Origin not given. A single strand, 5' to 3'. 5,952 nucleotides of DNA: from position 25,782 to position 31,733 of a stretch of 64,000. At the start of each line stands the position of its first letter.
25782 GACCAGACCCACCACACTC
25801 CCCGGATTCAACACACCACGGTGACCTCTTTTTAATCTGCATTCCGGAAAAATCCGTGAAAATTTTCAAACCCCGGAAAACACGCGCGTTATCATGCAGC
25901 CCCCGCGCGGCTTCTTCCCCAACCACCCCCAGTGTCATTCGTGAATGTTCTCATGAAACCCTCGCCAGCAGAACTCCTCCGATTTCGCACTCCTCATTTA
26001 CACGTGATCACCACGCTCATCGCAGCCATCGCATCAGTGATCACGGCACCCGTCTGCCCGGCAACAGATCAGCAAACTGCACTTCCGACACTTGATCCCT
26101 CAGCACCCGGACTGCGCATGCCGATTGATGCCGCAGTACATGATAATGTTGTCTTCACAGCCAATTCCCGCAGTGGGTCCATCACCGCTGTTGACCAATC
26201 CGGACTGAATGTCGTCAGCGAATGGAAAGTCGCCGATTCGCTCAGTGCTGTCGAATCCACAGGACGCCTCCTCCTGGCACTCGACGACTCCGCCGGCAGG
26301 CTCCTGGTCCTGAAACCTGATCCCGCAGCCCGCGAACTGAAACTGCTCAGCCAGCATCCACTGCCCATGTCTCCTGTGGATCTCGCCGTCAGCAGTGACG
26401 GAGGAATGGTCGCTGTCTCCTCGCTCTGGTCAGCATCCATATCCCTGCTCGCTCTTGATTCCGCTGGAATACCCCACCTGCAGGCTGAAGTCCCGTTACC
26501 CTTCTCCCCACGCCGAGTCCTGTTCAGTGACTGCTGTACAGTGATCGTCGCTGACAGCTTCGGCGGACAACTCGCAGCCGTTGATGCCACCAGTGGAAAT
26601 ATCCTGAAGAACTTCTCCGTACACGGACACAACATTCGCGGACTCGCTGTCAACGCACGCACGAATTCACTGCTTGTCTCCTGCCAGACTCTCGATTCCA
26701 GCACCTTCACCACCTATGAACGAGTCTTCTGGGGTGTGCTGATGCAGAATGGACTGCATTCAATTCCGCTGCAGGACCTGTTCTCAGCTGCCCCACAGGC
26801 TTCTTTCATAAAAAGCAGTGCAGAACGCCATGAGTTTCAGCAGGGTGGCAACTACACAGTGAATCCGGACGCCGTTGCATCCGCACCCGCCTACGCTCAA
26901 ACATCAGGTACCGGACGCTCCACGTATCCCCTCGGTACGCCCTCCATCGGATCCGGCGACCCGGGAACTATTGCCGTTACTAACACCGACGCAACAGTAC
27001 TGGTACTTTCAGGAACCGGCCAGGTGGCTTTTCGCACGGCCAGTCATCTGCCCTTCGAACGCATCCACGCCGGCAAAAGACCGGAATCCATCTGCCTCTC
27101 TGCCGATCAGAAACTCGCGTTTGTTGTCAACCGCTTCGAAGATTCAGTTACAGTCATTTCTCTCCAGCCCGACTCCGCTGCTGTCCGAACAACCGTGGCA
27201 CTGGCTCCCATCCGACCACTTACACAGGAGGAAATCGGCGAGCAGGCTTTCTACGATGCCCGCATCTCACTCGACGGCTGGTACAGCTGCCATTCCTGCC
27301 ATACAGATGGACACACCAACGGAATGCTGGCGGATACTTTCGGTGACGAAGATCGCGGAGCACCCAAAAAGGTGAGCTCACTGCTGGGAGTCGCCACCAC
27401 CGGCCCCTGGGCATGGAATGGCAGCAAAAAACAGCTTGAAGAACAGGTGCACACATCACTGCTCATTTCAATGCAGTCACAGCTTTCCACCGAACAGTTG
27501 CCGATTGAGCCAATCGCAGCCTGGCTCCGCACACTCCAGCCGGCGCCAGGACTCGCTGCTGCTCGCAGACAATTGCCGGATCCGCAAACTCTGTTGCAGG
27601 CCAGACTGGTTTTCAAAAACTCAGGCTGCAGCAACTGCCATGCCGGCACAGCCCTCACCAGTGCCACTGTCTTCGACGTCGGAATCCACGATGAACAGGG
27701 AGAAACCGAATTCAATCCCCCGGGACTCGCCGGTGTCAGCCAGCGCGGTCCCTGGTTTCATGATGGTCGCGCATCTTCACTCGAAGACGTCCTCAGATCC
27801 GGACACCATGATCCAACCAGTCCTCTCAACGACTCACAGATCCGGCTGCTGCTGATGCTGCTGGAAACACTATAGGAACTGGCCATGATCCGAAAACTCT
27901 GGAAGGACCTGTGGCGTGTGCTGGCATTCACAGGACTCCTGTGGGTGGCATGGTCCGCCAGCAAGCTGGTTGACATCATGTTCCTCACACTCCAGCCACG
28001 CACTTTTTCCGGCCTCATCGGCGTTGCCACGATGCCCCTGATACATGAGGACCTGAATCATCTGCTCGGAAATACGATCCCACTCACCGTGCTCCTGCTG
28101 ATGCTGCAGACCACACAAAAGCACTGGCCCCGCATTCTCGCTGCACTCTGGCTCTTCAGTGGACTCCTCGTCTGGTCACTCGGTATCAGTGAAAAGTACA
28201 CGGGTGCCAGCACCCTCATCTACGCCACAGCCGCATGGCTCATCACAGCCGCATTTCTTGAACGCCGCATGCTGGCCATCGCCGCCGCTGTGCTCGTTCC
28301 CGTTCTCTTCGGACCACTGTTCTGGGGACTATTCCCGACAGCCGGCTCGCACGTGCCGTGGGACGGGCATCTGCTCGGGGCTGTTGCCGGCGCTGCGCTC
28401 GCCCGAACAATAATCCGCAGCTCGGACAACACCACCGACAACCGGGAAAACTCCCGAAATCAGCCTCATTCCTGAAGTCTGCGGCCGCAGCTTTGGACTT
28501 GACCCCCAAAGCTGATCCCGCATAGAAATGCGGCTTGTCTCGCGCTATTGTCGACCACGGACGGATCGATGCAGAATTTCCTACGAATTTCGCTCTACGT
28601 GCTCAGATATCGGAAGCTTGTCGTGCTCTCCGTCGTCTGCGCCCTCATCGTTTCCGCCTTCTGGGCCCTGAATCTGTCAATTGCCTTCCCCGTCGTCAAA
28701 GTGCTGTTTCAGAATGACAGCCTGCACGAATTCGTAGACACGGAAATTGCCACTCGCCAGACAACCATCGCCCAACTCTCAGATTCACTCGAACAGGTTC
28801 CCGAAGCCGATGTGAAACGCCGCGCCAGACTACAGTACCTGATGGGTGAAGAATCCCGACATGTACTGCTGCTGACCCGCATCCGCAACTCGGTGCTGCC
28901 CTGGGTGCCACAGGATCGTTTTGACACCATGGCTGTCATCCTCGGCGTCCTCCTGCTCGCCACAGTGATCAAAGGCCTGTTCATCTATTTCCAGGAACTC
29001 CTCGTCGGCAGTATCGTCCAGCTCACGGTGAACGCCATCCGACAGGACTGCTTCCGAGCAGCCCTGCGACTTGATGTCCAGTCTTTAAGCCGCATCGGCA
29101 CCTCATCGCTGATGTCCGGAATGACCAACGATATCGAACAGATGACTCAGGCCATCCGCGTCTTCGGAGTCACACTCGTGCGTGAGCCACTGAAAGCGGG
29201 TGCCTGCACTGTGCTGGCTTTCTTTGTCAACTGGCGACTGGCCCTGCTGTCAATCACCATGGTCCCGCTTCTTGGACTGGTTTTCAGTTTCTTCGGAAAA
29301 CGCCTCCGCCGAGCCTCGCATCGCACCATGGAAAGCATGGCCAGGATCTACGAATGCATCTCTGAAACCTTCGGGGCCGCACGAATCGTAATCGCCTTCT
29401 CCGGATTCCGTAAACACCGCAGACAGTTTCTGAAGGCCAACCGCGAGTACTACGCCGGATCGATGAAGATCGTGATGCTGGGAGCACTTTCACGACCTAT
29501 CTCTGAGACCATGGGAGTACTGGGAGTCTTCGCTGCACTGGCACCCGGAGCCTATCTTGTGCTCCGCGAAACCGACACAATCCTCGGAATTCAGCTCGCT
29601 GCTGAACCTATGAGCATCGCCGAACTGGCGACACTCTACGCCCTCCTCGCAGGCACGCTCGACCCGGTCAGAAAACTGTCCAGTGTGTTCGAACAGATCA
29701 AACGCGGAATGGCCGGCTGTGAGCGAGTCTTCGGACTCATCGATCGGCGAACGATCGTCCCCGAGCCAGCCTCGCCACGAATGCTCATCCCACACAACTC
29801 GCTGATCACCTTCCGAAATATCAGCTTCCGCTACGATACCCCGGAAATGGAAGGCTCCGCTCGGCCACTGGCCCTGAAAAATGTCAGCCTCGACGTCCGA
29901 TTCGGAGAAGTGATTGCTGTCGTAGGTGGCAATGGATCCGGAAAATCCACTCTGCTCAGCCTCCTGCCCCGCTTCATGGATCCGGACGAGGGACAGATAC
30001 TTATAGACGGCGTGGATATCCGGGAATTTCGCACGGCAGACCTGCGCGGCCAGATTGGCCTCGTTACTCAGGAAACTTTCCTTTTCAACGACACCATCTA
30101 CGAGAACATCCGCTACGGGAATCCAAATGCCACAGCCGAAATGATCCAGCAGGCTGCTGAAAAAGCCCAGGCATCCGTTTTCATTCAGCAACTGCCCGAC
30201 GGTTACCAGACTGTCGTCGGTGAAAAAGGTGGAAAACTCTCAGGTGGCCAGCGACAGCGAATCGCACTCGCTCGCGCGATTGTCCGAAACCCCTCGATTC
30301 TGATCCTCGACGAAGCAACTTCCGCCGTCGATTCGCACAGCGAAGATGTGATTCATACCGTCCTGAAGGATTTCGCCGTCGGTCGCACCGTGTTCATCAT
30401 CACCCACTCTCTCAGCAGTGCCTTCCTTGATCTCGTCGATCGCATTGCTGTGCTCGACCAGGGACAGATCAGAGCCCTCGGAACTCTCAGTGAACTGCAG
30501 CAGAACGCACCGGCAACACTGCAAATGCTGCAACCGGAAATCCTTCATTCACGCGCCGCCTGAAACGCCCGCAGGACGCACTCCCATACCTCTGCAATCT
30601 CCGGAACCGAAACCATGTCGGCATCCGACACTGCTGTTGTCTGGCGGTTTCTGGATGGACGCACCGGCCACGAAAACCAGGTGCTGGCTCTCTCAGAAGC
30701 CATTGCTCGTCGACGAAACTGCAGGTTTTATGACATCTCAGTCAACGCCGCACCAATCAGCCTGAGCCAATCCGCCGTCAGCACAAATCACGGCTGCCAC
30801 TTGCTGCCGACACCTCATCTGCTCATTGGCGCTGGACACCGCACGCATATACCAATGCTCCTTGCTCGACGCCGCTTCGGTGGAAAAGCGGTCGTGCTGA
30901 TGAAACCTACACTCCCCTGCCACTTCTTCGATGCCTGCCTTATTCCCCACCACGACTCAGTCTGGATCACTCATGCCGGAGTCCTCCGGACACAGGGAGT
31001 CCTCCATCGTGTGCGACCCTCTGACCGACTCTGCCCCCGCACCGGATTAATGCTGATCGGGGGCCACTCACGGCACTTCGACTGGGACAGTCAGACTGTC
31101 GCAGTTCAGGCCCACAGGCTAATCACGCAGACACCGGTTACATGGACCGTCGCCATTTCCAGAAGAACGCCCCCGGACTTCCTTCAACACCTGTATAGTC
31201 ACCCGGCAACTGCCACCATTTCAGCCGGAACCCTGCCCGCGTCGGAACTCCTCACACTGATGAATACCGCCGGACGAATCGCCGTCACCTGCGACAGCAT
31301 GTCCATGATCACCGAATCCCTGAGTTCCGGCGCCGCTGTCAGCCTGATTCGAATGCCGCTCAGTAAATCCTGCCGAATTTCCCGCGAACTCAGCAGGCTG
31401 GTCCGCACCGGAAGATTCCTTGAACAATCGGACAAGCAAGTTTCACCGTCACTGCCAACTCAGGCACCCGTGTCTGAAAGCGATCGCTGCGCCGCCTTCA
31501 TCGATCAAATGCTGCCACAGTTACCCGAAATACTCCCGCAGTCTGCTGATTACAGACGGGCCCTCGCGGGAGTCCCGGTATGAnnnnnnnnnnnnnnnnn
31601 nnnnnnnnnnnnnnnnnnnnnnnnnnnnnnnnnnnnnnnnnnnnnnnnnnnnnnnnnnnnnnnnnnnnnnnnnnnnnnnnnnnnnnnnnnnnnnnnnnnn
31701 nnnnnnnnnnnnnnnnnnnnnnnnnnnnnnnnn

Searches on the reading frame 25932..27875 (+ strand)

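Call 10: search_protein_families(library=pfam, proteins=[window:25932-27875:+], max_evalue=0.001)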
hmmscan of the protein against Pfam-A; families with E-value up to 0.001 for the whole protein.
window:25932-27875:+ (647 aa): 2 families
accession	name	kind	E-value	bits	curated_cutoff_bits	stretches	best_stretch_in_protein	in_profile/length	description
PF03150.19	CCP_MauG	-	4.6e-16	60.2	25.6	1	433-513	4-85/149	Di-haem cytochrome c peroxidase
PF10282.15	Lactonase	-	2.2e-06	27.6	21.7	0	106-185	43-125/344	Lactonase, 7-bladed beta-propeller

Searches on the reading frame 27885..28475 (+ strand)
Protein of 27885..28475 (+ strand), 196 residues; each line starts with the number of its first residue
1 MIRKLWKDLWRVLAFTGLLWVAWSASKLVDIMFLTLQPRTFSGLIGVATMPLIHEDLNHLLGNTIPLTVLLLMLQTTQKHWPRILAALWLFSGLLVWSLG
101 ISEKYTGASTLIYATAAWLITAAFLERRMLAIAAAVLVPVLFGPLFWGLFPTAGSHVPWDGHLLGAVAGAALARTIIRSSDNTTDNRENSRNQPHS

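Call 55: search_protein_families(library=pfam, proteins=[window:27885-28475:+], max_evalue=0.01)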
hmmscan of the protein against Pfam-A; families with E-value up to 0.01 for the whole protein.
window:27885-28475:+ (196 aa): 1 family
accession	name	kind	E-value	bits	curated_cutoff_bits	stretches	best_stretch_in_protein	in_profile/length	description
PF01694.28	Rhomboid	-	1e-11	45.7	22.6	1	46-178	6-142/143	Rhomboid domain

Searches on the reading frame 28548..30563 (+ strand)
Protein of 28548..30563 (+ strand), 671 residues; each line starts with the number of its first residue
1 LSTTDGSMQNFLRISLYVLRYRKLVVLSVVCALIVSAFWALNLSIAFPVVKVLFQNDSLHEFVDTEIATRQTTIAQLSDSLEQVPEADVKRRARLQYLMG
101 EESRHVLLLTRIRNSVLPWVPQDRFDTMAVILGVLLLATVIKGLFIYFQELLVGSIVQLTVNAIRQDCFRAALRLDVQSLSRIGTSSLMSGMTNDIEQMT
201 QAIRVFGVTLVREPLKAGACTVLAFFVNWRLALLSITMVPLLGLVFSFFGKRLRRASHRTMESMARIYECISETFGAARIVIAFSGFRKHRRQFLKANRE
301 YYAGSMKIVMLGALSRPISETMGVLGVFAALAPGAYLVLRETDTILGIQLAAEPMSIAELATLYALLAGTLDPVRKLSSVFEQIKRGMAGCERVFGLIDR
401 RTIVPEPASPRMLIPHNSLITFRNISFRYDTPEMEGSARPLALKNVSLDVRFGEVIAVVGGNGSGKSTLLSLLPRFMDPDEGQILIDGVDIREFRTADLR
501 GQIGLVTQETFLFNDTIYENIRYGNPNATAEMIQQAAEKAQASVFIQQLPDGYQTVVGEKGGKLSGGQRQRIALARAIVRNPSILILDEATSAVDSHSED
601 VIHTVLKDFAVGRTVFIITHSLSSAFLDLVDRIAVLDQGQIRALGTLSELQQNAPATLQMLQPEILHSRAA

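Call 10: search_protein_families(library=pfam, proteins=[window:28548-30563:+], max_evalue=0.001)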
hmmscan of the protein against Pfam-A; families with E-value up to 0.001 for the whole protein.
window:28548-30563:+ (671 aa): 4 families
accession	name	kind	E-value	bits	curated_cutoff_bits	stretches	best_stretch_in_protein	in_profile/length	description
PF00005.33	ABC_tran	-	8.4e-37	127.3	25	1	443-592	1-137/137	ABC transporter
PF00664.28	ABC_membrane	-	1.3e-32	114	28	1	116-340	29-252/274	ABC transporter transmembrane region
PF09818.15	ABC_ATPase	-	5.6e-06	26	23.2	0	538-595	133-189/283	P-loop domain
PF02463.25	SMC_N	-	2.2e-05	24.5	40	0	454-621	24-198/220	RecF/RecN/SMC N terminal domain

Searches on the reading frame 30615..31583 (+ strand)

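Call 55: search_protein_families(library=pfam, proteins=[window:30615-31583:+], max_evalue=0.01)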
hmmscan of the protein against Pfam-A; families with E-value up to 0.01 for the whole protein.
window:30615-31583:+ (322 aa): 1 family
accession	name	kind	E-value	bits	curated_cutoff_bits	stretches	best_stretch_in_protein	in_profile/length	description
PF06258.17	Mito_fiss_Elm1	-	4.3e-53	180.8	27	1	18-299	2-303/304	Mitochondrial fission ELM1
